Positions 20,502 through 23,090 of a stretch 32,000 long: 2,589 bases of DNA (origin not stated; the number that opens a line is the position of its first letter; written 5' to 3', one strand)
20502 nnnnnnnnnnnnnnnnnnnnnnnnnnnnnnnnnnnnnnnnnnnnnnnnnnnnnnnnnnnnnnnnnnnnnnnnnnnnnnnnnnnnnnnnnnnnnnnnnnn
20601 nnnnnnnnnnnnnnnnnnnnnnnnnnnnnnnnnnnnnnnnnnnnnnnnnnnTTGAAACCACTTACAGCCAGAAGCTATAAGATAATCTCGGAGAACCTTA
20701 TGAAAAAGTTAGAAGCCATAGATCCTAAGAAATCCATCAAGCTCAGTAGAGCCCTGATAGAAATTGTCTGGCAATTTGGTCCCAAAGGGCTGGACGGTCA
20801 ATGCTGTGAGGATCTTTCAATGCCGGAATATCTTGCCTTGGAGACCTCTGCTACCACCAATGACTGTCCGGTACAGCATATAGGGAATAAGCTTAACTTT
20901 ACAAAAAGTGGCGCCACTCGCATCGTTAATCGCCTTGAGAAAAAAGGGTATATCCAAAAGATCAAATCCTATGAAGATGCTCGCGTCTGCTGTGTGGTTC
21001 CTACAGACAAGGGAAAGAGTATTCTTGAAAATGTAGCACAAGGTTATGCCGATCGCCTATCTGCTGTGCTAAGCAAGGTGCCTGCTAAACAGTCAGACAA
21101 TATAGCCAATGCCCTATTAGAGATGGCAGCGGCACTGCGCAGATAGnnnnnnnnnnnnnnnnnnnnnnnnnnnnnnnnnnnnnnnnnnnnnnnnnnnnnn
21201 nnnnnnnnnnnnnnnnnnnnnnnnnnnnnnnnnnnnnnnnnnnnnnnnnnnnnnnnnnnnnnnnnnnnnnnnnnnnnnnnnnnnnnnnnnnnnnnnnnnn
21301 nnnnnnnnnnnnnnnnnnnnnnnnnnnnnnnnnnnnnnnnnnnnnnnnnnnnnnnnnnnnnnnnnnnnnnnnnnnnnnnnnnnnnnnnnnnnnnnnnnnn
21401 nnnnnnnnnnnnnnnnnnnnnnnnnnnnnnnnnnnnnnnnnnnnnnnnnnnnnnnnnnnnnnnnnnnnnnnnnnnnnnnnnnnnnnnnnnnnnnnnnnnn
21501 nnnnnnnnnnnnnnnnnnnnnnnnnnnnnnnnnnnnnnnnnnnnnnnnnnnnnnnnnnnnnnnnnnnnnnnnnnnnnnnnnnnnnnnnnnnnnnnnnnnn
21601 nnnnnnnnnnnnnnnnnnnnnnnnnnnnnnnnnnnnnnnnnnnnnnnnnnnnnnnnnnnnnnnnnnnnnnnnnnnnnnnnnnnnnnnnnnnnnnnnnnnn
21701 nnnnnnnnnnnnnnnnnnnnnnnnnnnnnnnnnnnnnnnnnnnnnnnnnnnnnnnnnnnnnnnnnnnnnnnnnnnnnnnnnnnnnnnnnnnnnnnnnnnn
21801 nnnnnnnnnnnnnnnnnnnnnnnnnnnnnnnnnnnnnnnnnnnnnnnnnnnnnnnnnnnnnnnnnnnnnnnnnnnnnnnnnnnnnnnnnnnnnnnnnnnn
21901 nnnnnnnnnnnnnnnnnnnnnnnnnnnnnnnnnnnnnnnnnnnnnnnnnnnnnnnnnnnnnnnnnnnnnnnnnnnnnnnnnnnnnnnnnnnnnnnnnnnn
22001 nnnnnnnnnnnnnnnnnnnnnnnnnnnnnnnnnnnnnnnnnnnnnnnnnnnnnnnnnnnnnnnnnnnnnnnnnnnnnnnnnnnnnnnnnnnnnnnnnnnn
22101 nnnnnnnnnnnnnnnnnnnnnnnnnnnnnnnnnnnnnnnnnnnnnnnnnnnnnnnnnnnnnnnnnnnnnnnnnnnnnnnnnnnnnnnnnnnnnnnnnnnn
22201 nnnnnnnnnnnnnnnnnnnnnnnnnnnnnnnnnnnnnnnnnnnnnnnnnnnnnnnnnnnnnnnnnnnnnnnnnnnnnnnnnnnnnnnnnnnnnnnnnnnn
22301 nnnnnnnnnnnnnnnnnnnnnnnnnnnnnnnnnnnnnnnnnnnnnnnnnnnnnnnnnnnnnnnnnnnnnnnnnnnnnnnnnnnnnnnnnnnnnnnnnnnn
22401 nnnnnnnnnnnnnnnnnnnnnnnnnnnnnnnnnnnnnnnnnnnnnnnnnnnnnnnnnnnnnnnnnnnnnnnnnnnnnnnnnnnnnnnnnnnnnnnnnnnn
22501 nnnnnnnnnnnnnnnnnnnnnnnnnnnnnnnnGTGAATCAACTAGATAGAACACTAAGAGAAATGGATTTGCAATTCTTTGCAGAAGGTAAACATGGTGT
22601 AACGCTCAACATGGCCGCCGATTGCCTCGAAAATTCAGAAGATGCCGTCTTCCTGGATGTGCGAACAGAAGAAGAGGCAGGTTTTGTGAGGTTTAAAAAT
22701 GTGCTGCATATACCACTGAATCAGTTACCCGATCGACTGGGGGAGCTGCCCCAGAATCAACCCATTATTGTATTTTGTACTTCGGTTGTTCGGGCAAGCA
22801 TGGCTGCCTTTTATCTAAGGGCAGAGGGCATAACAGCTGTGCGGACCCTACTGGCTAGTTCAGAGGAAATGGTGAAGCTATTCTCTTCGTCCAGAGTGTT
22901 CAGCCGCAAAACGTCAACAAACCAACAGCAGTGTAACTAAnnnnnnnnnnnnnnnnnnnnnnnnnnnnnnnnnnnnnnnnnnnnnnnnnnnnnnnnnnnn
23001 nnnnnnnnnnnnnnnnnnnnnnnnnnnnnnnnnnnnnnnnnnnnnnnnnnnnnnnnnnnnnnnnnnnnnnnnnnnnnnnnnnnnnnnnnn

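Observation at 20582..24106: Operator-flanked, thiol-rich MarR / COG0701 permease / Cys micro-ORF / rhodanese pair / TSUP exporter module of unassigned function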

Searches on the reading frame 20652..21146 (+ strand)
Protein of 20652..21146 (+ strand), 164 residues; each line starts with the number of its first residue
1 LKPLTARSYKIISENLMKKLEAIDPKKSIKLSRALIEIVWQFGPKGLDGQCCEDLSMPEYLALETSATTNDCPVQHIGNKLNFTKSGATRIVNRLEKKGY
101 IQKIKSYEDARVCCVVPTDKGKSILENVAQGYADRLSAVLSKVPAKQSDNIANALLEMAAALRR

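Call 3: search_protein_families(library=pfam, proteins=[window:20652-21146:+], max_evalue=0.01)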
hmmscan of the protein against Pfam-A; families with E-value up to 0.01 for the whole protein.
window:20652-21146:+ (164 aa): 6 families
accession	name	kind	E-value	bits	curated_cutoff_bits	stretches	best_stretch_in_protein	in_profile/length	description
PF01047.28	MarR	-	1.8e-11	44.2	24.6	1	55-112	1-58/59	MarR family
PF12802.13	MarR_2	-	3.3e-09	37.2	27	1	54-111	2-60/61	MarR family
PF22381.2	Staph_reg_Sar_Rot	-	1.2e-07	32.2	27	1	54-127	11-84/85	Transcriptional regulator SarA/Rot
PF13463.12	HTH_27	-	4.6e-05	24.1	22.2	1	75-121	22-68/68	Winged helix DNA-binding domain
PF13412.12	HTH_24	-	0.0016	18.4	21.9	1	74-102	20-48/48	Winged helix-turn-helix DNA-binding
PF01726.22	LexA_DNA_bind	-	0.0088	16.2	23.7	0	74-103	28-58/65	LexA DNA binding domain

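Call 4: search_protein_families(library=ncbifam, proteins=[window:20652-21146:+], max_evalue=0.01)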
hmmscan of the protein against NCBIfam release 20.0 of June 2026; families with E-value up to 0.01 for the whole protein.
window:20652-21146:+ (164 aa): 15 families
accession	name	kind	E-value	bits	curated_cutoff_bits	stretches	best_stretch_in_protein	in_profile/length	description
NF050133.1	TransRegFabT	equivalog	9.6e-11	42.1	200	1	52-158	24-130/138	fatty acid biosynthesis transcriptional regulator FabT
NF045593.1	bilirub_TF_BilQ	equivalog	2.2e-09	37.1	125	1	70-156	43-129/135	bilirubin utilization transcriptional regulator BilQ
NF052638.1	TransRegOhrRVib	equivalog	1.7e-08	34.3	200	1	54-127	34-107/141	transcriptional regulator OhrR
NF008122.0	PRK10870.1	equivalog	2e-07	30.9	157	1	77-151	77-151/176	transcriptional repressor MprA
NF053777.1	Saro0803TransReg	equivalog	1.7e-06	27.8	200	1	75-133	55-113/140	Saro_0803 family transcriptional regulator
TIGR02337.1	HpaR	equivalog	2.4e-06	27.4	121.2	1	72-155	43-126/130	homoprotocatechuate degradation operon regulator HpaR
TIGR01889.1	Staph_reg_Sar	paralog_domain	5.7e-06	26.6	62.6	1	66-129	38-101/109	staphylococcal accessory regulator family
NF010349.0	PRK13777.1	equivalog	2e-05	24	153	1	72-141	61-130/190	HTH-type transcriptional regulator Hpr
NF053606.1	Sta1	subfamily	0.00012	22.2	80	1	50-109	13-72/100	Sta1 family transcriptional regulator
NF038251.1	AdcR_fam_Zn_TF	equivalog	0.00066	19.9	175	1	75-137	53-115/143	zinc-dependent MarR family transcriptional regulator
NF040939.2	trans_reg_lrs14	equivalog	0.00083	19.4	90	1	50-108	14-73/103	Lrs14 family HTH-type transcriptional regulator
NF047395.1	TransRegLtdR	equivalog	0.0014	18.4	250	1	92-151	86-144/166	transcriptional regulator LdtR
NF008565.1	PRK11512.1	equivalog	0.0024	17.9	240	1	83-143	66-126/144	multiple antibiotic resistance transcriptional regulator MarR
TIGR04472.1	reg_rSAM_mob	hypoth_equivalog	0.0025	17.9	240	1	72-129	46-103/141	radical SAM mobile pair system MarR family transcriptional regulator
NF052438.1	TransRegRv0880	equivalog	0.0091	15.8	220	0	87-155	64-132/143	Rv0880 family HTH-type transcriptional regulator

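Call 53: search_dna_similar(query=window:20700-21143:+, collection=plasmids, mode=protein, max_evalue=0.001, max_rows=30)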
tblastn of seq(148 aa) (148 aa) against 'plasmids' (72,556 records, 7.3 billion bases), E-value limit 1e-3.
Records with a match: 27; places in all: 29; records where one place covers at least 80% of the query: 3.
Best place of each record, by identity: <60% 27.
By first word of the organism name: Streptomyces 5; Burkholderia 4; Caballeronia 2; Staphylococcus 2; Lactobacillus 2; Pseudomonas 1; Comamonas 1; [Eubacterium] 1; Lachnospira 1; Paracoccus 1; and 7 more.
By predicted mobility (MOB-suite, as given by PLSDB): non-mobilizable 21; mobilizable 6.
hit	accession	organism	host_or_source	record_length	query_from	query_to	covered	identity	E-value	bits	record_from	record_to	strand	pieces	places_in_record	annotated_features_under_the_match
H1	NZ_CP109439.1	Streptomyces sp. NBC_01483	-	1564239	17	147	89%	30.9%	5e-5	49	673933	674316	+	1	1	none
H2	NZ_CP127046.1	Pseudomonas amygdali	Cucumis sativus,Culture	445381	1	126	85%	31.0%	9e-9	60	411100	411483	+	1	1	MarR family transcriptional regulator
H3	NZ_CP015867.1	Streptomyces parvulus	-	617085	17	148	89%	29.2%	5e-5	49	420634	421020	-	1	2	MarR family transcriptional regulator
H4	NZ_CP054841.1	Comamonas antarctica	whole organism,R2A medium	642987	38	142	71%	30.5%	2e-5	50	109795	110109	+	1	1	MarR family transcriptional regulator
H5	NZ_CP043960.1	Streptomyces tendae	microorganism,soil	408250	17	123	72%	29.7%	2e-4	47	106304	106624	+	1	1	MarR family winged helix-turn-helix transcriptional regulator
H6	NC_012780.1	[Eubacterium] eligens ATCC 27750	-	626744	54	139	58%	35.6%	7e-10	63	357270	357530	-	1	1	MarR family transcriptional regulator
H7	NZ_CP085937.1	Lachnospira eligens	-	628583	54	139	58%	35.6%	7e-10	63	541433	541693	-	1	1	MarR family transcriptional regulator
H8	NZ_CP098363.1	Paracoccus sp. TOH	cell cuture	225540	34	124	61%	33.3%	7e-5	49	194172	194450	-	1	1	MarR family transcriptional regulator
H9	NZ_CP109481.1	Streptomyces sp. NBC_01450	-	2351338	17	110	64%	31.6%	4e-4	46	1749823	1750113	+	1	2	none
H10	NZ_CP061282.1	Streptomyces xanthii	whole organism,leaf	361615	39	129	61%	31.2%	8e-4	45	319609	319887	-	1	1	MarR family transcriptional regulator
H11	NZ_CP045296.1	Paenibacillus cellulositrophicus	cell culture,Thai soil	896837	57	124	46%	41.2%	1e-5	50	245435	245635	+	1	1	MarR family transcriptional regulator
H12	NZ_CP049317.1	Caballeronia sp. SBC2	whole organism,soil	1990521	39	133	64%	29.1%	4e-4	46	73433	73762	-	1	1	none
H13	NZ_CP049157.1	Caballeronia sp. SBC1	whole organism,soil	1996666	39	133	64%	29.1%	4e-4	46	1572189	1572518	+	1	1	none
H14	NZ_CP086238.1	Clostridium estertheticum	single colony,bovine feces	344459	38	140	70%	26.2%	9e-5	48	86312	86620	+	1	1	helix-turn-helix domain-containing GNAT family N-acetyltransferase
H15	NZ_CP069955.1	Staphylococcus epidermidis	-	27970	39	144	72%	25.5%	8e-4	45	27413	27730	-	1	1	MarR family transcriptional regulator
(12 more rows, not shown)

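Call 81: get_annotated_region(hit=H2, flank=5000)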
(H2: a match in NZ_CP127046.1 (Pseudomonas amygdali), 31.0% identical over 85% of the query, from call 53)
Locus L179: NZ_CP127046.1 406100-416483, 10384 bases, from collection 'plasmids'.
description: Pseudomonas amygdali pv. lachrymans strain YM7902 plasmid pPlaYM7902A, complete sequence
organism: Pseudomonas amygdali (NCBI taxid 53707)
taxonomy: Bacteria; Pseudomonadota; Gammaproteobacteria; Pseudomonadales; Pseudomonadaceae; Pseudomonas; Pseudomonas amygdali
host: -; source: Cucumis sativus,Culture; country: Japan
typing (MOB-suite, as given by PLSDB): non-mobilizable; replicon rep_cluster_1081; mating-pair formation MPF_I
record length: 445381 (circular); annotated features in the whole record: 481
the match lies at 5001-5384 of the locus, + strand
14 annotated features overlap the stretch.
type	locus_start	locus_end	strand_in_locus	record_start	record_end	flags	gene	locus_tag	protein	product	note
CDS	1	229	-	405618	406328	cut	-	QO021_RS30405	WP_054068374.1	aquaporin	GO:0055085 - transmembrane transport [Evidence IEA]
CDS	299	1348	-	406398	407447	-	arsM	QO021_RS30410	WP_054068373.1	arsinothricin biosynthesis methyltransferase ArsM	-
CDS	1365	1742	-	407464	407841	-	-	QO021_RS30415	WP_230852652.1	hypothetical protein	-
CDS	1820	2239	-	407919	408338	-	-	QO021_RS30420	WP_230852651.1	hypothetical protein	-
CDS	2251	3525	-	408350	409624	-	arsL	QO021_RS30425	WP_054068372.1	arsinothricin biosynthesis radical SAM protein ArsL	-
CDS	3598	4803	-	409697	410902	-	arsQ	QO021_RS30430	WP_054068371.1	arsinothricin export permease ArsQ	-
CDS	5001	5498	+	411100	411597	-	-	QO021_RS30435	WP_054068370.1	MarR family transcriptional regulator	GO:0006355 - regulation of DNA-templated transcription [Evidence IEA]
CDS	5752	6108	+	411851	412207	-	-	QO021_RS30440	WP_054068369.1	metalloregulator ArsR/SmtB family transcription factor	GO:0006355 - regulation of DNA-templated transcription [Evidence IEA]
CDS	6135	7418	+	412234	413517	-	-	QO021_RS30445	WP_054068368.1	arsenic transporter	GO:0046685 - response to arsenic-containing substance [Evidence IEA]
CDS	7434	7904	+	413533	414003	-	-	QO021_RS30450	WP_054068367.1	arsenate reductase ArsC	-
CDS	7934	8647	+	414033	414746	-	arsH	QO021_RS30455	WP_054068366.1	arsenical resistance protein ArsH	GO:0046685 - response to arsenic-containing substance [Evidence IEA]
CDS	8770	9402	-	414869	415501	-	-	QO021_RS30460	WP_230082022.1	antitoxin Xre/MbcA/ParS toxin-binding domain-containing protein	-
CDS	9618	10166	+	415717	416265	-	-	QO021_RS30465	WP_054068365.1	3'-5' exonuclease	-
CDS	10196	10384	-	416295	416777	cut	-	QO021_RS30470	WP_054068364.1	Mov34/MPN/PAD-1 family protein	-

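Call 82: get_annotated_region(hit=H6, flank=4000)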
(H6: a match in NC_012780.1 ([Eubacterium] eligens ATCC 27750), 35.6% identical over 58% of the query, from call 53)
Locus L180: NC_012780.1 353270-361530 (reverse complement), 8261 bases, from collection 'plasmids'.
description: [Eubacterium] eligens ATCC 27750 plasmid unnamed, complete sequence
organism: [Eubacterium] eligens ATCC 27750 (NCBI taxid 515620)
taxonomy: Bacteria; Bacillota; Clostridia; Lachnospirales; Lachnospiraceae; Lachnospira; Lachnospira eligens; [Eubacterium] eligens ATCC 27750
host: -; source: -; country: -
typing (MOB-suite, as given by PLSDB): non-mobilizable; replicon rep_cluster_238
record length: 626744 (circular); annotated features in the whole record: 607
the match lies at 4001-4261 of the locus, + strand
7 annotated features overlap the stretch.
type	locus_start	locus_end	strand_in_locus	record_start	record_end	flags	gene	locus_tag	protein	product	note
CDS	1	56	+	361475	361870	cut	-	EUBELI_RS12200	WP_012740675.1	C-GCAxxG-C-C family protein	-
CDS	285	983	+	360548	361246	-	-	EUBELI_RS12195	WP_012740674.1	ABC transporter ATP-binding protein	-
CDS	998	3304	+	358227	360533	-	-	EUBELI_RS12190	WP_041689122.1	FtsX-like permease family protein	-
CDS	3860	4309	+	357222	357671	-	-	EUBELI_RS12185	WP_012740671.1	MarR family transcriptional regulator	GO:0006355 - regulation of DNA-templated transcription [Evidence IEA]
CDS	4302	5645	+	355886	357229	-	-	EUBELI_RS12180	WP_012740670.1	MATE family efflux transporter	-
CDS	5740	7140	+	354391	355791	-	-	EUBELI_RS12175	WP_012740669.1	PLP-dependent aminotransferase family protein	-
CDS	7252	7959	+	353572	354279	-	-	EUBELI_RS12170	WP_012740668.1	EAL domain-containing protein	-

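Call 88: search_solved_structures(query=window:20700-21146:+, max_evalue=0.0001)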
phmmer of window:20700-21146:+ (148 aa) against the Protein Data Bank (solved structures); distinct sequences matched with E-value up to 0.0001: 6.
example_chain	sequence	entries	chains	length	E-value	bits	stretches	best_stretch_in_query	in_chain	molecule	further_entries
2eth_A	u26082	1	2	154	1.1e-07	35.1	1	13-146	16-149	transcriptional regulator, putative, Mar family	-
2rdp_A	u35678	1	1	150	4.3e-07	33.2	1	27-124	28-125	putative transcriptional regulator MarR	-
3nrv_A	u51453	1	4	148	6.9e-07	32.5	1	39-135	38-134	Putative transcriptional regulator (MarR/EmrR family)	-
9qdr_A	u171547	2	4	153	1.4e-06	31.5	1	39-125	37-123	MarR family transcriptional regulator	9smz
6jbx_A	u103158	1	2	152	4e-06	30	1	30-108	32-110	Fatty acid biosynthesis transcriptional regulator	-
3f3x_A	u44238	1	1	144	1.8e-05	27.9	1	52-127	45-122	Transcriptional regulator, marR family, putative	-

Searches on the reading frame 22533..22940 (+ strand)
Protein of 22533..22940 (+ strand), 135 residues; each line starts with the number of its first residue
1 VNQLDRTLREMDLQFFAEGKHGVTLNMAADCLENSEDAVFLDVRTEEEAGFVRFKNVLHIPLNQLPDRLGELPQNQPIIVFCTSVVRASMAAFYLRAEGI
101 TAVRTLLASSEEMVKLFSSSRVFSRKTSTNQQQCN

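Call 3: search_protein_families(library=pfam, proteins=[window:22533-22940:+], max_evalue=0.01)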
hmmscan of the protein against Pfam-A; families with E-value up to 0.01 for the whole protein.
window:22533-22940:+ (135 aa): 1 family
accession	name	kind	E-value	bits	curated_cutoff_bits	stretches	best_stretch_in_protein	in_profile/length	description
PF00581.25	Rhodanese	-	1.3e-07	32.4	22.2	1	34-106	8-92/102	Rhodanese-like domain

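Call 4: search_protein_families(library=ncbifam, proteins=[window:22533-22940:+], max_evalue=0.01)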
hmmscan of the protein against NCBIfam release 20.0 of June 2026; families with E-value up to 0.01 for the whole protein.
window:22533-22940:+ (135 aa): 8 families
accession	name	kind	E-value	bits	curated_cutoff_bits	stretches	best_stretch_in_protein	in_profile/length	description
TIGR04271.1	ThiI_C_thiazole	equivalog_domain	4.3e-07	29.9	70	1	34-104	23-97/101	thiazole biosynthesis protein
NF045521.1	rhoda_near_glyco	subfamily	8.2e-06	25.7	145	1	27-108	21-103/144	rhodanese homology domain-containing protein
NF006444.0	PRK08762.1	equivalog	1e-05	24.4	449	1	34-108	26-102/387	molybdopterin-synthase adenylyltransferase MoeB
NF005902.0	PRK07878.1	equivalog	1.9e-05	23.8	647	1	22-101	288-369/392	adenylyltransferase/sulfurtransferase MoeZ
NF001133.1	PRK00142.1-1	equivalog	3.5e-05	23.5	170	1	33-106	117-196/229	oxygen-dependent tRNA uridine(34) hydroxylase TrhO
NF003703.0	PRK05320.1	equivalog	0.0006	19.5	331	1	34-106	128-206/280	sulfurtransferase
NF001195.0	PRK00162.1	equivalog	0.0022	18.2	102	1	29-105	12-88/108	thiosulfate sulfurtransferase GlpE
NF005646.0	PRK07411.1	equivalog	0.0051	16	633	1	32-103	293-370/390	molybdopterin-synthase adenylyltransferase MoeB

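Call 86: search_solved_structures(query=window:22533-22940:+, max_evalue=0.01)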
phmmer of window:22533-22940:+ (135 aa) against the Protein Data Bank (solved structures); distinct sequences matched with E-value up to 0.01: 13.
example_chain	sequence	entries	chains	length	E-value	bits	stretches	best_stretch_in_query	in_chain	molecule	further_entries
6pfz_D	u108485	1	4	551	1.4e-08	37.9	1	32-106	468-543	NADH oxidase (NoxA-3)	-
3iwh_A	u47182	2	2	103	2.6e-08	37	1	30-104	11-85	Rhodanese-like domain protein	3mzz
8a56_A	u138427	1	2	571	4.5e-08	36.2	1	34-103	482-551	Coenzyme A-persulfide reductase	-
4ocg_A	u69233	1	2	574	1.6e-06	31.2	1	31-101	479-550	FAD-dependent pyridine nucleotide-disulphide oxidoreductase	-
3nta_A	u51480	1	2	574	1.7e-06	31.2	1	31-101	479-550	FAD-dependent pyridine nucleotide-disulphide oxidoreductase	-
3tp9_A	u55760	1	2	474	5.9e-06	29.4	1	40-109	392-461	BETA-LACTAMASE and RHODANESE DOMAIN PROTEIN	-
3foj_A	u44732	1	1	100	8.4e-06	28.9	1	35-104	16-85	uncharacterized protein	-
3nt6_A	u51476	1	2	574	4.1e-05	26.7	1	31-101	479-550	FAD-dependent pyridine nucleotide-disulphide oxidoreductase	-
3ntd_A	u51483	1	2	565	4.3e-05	26.6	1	31-100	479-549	FAD-dependent pyridine nucleotide-disulphide oxidoreductase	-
6mxv_A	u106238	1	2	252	9.4e-05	25.5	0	36-107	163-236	Rhodanese-like family protein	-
1qxn_A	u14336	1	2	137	0.00099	22.2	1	30-103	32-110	sulfide dehydrogenase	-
3icr_A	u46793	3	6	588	0.0017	21.5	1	39-100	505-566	Coenzyme A-Disulfide Reductase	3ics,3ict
3gk5_A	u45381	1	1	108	0.002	21.3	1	28-103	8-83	Uncharacterized rhodanese-related protein TVG0868615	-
